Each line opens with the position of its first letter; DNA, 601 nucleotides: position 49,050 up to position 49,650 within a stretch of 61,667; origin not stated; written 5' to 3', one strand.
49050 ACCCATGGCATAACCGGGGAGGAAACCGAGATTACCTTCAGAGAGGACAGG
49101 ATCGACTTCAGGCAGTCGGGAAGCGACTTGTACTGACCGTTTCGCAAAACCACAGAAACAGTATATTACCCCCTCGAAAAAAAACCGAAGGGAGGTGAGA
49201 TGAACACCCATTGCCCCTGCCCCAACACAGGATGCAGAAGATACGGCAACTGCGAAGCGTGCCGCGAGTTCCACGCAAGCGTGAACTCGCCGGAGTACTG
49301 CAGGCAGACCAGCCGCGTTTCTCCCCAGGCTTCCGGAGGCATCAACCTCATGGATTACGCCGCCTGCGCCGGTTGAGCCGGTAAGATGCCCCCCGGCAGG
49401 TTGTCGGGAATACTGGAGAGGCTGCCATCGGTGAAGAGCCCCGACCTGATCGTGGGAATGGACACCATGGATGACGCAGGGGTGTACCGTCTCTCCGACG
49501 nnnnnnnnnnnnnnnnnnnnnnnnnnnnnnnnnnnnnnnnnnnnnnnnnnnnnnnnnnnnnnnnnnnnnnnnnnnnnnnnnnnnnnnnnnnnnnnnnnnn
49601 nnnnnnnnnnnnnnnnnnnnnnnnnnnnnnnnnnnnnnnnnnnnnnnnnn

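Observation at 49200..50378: selD carries an in-frame TGA at the catalytic Cys position: a selenoprotein SelD truncated by the ORF track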

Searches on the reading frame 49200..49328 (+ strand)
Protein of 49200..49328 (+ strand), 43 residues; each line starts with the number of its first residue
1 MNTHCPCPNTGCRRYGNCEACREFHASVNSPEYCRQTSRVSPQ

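Call 40: find_homologous_proteins(query=A3, max_evalue=0.001)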
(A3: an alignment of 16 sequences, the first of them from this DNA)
Query A3 (16 sequences) (43 aa, profile of the alignment): 61 proteins with E <= 0.001 among 103 candidates.
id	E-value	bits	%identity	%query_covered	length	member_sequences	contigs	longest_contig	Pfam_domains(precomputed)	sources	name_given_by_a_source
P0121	1.5e-16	78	52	77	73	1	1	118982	-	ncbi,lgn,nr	ncbi:hypothetical protein JXO52_06035 [bacterium]|nr:hypothetical protein [bacterium]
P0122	2.3e-16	77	48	72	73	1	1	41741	-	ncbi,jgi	-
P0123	4.0e-16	76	48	77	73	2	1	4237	-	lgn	-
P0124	7.6e-16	75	48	77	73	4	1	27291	-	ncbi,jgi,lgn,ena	-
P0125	1.5e-15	75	38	91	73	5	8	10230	-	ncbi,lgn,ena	-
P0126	1.6e-15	74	42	77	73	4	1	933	-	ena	-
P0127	3.6e-15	73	38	79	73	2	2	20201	-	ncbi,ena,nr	ncbi:MAG: hypothetical protein KAR40_13665 [Candidatus Sabulitectum sp.]|nr:hypothetical protein [Ca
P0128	3.6e-15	73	45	77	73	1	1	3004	-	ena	-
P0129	3.6e-15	73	50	70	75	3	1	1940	-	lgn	-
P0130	6.7e-15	72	45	77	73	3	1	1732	-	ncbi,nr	ncbi:MAG: hypothetical protein KAT47_06875 [Candidatus Aegiribacteria sp.]|nr:hypothetical protein [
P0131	6.8e-15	72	38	79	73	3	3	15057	-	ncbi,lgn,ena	-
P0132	8.0e-15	72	39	77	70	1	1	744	-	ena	-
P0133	8.1e-15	72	38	79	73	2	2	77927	-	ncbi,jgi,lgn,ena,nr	ncbi:MAG: hypothetical protein K8S62_12450 [Candidatus Sabulitectum sp.]|nr:hypothetical protein [Ca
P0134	8.2e-15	72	45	72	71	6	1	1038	-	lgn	-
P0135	8.7e-15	72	47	79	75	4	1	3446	-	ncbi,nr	ncbi:MAG: hypothetical protein J7K88_13115 [Candidatus Fermentibacteraceae bacterium]|nr:hypothetica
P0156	3.7e-13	67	36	91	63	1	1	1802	-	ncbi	-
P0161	5.7e-13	66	41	79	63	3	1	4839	-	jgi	-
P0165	1.8e-12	65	100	100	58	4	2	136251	-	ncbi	-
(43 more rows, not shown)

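Call 63: find_encoding_contigs(protein=P0161, flank=2500, max_places=4)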
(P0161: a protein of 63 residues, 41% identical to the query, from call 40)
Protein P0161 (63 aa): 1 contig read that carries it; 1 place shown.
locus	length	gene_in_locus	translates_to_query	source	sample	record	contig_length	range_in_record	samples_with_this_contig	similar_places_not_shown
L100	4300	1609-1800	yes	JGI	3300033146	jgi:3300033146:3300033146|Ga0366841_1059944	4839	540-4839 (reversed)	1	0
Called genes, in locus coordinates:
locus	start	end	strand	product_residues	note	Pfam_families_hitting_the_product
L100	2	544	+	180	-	?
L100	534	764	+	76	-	-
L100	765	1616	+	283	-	PF00753:Lactamase_B, PF23023:Anti-Pycsar_Apyc1 (weak), PF12706:Lactamase_B_2 (weak)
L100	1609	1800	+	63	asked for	-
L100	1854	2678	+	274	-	PF03446:NAD_binding_2 (weak), PF03807:F420_oxidored (weak), PF02153:PDH_N, PF20463:PDH_C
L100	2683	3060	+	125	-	PF01243:PNPOx_N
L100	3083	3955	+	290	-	PF00142:Fer4_NifH (weak), PF01656:CbiA, PF02374:ArsA_ATPase, PF09140:MipZ (weak), PF10609:ParA, PF13614:AAA_31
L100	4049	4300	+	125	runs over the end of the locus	PF01243:PNPOx_N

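Call 64: find_encoding_contigs(protein=P0156, flank=2500, max_places=4)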
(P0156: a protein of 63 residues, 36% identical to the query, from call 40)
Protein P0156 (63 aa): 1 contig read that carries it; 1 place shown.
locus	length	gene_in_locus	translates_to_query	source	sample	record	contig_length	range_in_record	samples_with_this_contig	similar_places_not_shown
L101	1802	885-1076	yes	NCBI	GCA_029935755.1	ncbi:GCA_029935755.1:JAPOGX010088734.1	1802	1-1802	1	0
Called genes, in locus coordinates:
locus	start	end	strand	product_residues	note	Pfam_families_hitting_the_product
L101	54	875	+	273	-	PF00753:Lactamase_B (weak)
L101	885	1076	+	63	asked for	-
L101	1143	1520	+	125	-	PF01243:PNPOx_N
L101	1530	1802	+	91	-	?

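Call 84: search_solved_structures(query=A3, max_evalue=10, show_alignments=2)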
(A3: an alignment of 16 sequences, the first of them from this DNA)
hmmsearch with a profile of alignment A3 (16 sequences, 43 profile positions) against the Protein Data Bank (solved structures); distinct sequences matched with E-value up to 10: 12.
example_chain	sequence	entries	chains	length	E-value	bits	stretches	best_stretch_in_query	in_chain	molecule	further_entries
4i7c_A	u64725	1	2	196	0.62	13.3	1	5-17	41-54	E3 ubiquitin-protein ligase SIAH1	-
5wzz_A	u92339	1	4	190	0.88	12.8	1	5-17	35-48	E3 ubiquitin-protein ligase SIAH1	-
1k2f_A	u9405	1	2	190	0.88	12.8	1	5-17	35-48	siah-1A protein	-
2an6_A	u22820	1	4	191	0.88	12.8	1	5-17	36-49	Ubiquitin ligase SIAH1A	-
2a25_A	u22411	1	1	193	0.9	12.8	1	5-17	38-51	Ubiquitin ligase SIAH1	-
4x3g_A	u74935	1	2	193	0.9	12.8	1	5-17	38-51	E3 ubiquitin-protein ligase SIAH1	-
8heo_A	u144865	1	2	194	0.9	12.8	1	5-17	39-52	E3 ubiquitin-protein ligase SIAH1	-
4c9z_A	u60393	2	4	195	0.91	12.7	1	5-17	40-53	E3 UBIQUITIN-PROTEIN LIGASE SIAH1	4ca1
4i7b_A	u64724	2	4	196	0.91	12.7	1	5-17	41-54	E3 ubiquitin-protein ligase SIAH1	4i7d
1lo1_A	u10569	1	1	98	2.2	11.5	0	5-22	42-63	Steroid hormone receptor ERR2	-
3wsr_A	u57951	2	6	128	2.5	11.3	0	20-36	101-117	C-type lectin domain family 1 member B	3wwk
2c6u_A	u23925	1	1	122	4.6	10.5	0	20-36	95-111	CLEC1B PROTEIN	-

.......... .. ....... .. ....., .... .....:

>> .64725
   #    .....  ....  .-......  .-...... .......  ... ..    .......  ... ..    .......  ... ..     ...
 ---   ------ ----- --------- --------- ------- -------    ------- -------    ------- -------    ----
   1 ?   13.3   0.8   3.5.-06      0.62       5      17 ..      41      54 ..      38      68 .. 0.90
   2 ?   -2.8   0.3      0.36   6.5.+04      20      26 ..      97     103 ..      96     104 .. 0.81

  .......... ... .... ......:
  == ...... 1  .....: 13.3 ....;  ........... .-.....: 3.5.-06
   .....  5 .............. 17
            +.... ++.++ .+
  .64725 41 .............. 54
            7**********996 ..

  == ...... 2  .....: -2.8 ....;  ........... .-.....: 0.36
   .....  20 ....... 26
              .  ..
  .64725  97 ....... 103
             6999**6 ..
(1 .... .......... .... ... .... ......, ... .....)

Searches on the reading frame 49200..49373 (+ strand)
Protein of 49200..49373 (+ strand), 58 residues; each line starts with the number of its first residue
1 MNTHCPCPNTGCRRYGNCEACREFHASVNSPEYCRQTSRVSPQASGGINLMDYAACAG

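Call 9: search_protein_families(library=pfam, proteins=[window:49200-49373:+], max_evalue=10)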
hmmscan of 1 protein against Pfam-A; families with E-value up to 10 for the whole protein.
seq(58 aa): 0 families

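Call 57: predict_structure(alignment_id=A4)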
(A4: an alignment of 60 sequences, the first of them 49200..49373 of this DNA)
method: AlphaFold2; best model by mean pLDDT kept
length: 58 residues; sequences in the alignment: 60
mean_pLDDT: 55.2   pTM: 0.31
mean pLDDT of the five models: 55.2, 55.1, 54.2, 53.4, 49.0
residues with pLDDT >= 90: 0; 70-90: 6; 50-70: 29; < 50: 23
segments of 3 or more residues with pLDDT < 50: 36-53, 56-58
pLDDT, mean of each block of 10 residues (from residue 1): 55 63 69 51 45 47
secondary structure, 60 per line:
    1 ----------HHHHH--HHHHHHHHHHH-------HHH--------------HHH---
elements in order: H11-15 H18-28

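Call 59: search_protein_representatives(alignment_id=A4)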
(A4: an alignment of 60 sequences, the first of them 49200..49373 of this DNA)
Query: 60 sequences, 72 profile positions. Proteins with E-value up to 0.001 (for the whole library): 324; up to 1e-10: 23; up to 1e-30: 0. The best 150 are listed.
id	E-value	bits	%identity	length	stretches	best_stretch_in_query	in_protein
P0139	6.5e-28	113.1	-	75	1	1-72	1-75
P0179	2.5e-24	101.6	-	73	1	1-72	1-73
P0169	2.6e-24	101.6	-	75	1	1-72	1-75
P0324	2.3e-21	92.1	-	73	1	8-72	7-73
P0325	2.7e-21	91.9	-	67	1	1-72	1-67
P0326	1.4e-17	80.0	-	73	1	6-72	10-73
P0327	2.1e-17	79.4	-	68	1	8-72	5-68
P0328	5.8e-16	74.8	-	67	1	6-72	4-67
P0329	2.2e-15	72.9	-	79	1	8-72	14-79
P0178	3.0e-15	72.5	-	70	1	7-72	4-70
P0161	5.3e-15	71.7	-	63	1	3-71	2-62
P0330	7.0e-15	71.3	-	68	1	4-72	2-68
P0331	7.6e-14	68.0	-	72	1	3-53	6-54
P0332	1.6e-13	67.0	-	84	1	4-72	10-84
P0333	2.0e-13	66.7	-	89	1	8-72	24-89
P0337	6.6e-12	61.8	-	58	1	1-48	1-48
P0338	7.4e-12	61.7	-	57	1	1-48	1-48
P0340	3.2e-11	59.6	-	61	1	3-48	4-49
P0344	1.7e-09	54.1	-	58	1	4-48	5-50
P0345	2.2e-09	53.7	-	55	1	8-48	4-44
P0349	8.8e-09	51.8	-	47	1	4-46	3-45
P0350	3.0e-08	50.1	-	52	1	7-48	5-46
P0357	1.4e-07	48.0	-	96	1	6-46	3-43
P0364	3.5e-07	46.7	-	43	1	4-43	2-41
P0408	8.9e-06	42.2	-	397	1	6-42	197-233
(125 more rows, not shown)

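Call 62: search_protein_families(library=pfam, proteins=[P0337, P0338, P0340, P0344, P0345, P0349, P0350, P0364, P0408, P0357], max_evalue=1)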
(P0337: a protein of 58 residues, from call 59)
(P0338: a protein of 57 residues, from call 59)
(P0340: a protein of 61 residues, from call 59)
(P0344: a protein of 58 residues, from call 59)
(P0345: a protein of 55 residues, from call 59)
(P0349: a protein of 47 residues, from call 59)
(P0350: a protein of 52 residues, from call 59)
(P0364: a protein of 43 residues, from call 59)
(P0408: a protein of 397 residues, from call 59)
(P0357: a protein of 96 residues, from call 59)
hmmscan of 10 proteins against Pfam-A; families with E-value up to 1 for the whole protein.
P0337 (58 aa): 0 families

P0338 (57 aa): 0 families

P0340 (61 aa): 0 families

P0344 (58 aa): 0 families

P0345 (55 aa): 0 families

P0349 (47 aa): 0 families

P0350 (52 aa): 1 family
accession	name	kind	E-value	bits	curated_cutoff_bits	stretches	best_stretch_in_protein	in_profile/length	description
PF18759.7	Plavaka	-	0.63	9.6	26.3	1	11-45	230-263/325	Plavaka transposase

P0364 (43 aa): 0 families

P0408 (397 aa): 9 families
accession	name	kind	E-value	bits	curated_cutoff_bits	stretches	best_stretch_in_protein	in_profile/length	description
PF00583.31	Acetyltransf_1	-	1.1e-11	45.5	20.7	1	264-377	13-116/116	Acetyltransferase (GNAT) family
PF13673.13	Acetyltransf_10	-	3.4e-09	37.2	23.6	1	266-382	12-112/128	Acetyltransferase (GNAT) domain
PF13508.13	Acetyltransf_7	-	9.9e-09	35.9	27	1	284-377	3-82/84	Acetyltransferase (GNAT) domain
PF08445.16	FR47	-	7.8e-07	29.4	22.1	1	316-379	16-79/86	FR47-like protein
PF13527.13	Acetyltransf_9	-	5.3e-05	23.7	25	1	241-378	2-125/127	Acetyltransferase (GNAT) domain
PF21926.2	FeeM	-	0.016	15.4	27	1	255-389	5-148/158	N-acyl amino acid synthase FeeM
PF06445.20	GyrI-like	-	0.045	14.4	26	1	124-194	85-154/155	GyrI-like small molecule binding domain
PF02474.21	NodA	-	0.098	12.7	22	1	243-354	13-117/195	Nodulation protein A (NodA)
PF14542.12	Acetyltransf_CG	-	0.13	12.8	30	1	328-363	32-65/80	GCN5-related N-acetyl-transferase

P0357 (96 aa): 1 family
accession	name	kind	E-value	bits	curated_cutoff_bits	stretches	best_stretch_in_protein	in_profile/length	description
PF13026.12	DUF3887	-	0.0066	17.5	31.8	1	33-71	22-60/91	Protein of unknown function (DUF3887)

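Call 81: find_encoding_contigs(protein=P0337, flank=5000, max_places=4)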
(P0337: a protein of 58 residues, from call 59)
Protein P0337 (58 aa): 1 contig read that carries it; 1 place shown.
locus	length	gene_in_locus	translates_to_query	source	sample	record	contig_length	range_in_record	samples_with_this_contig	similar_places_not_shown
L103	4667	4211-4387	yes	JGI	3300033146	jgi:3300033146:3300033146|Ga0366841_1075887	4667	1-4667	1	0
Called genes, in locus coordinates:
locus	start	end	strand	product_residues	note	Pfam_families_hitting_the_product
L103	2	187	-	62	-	?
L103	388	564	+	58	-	-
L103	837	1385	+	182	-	PF01202:SKI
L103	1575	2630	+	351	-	PF01264:Chorismate_synt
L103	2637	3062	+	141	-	-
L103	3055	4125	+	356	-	PF02463:SMC_N, PF13175:AAA_15, PF13476:AAA_23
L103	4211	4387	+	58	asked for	-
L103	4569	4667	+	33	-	?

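Call 82: find_encoding_contigs(protein=P0338, flank=5000, max_places=4)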
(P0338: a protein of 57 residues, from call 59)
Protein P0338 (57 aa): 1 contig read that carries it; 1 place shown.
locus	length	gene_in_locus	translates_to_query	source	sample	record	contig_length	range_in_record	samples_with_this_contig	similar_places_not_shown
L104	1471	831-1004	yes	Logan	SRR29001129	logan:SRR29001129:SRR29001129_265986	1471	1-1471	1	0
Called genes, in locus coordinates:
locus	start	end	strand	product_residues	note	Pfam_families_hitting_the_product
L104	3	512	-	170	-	?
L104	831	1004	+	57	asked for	-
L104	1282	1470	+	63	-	?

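Call 83: find_encoding_contigs(protein=P0349, flank=5000, max_places=4)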
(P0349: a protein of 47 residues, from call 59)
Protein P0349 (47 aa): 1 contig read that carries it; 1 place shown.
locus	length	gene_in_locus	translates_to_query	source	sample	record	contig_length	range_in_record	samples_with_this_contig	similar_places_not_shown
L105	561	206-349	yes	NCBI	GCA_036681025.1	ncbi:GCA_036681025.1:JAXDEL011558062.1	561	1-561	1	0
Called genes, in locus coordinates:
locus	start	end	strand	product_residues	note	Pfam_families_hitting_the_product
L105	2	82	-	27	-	?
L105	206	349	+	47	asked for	-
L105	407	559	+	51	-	?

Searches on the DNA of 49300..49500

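Call 76: search_rna_families(source=window, start=49300, end=49500, threshold=evalue, max_evalue=10)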
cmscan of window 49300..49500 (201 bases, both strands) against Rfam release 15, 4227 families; matches with E-value up to 10: 4.
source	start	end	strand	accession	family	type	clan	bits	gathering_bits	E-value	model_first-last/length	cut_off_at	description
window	49300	49336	-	RF03484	mir-K12-10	Gene; miRNA;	-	14.6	70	3.9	1-38/70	3'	mir-K12-10 microRNA precursor family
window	49447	49464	-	RF02480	GlsR14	Gene; snRNA; snoRNA; CD-box;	-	11.2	90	2.2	51-68/68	no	Small nucleolar RNA GlsR14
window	49427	49476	+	RF01310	sR7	Gene; snRNA; snoRNA; CD-box;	-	10.8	37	3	1-57/57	no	Small nucleolar RNA sR7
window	49418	49451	+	RF01127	sR42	Gene; snRNA; snoRNA; CD-box;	-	8.9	38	6.9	27-63/63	no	Small nucleolar RNA sR42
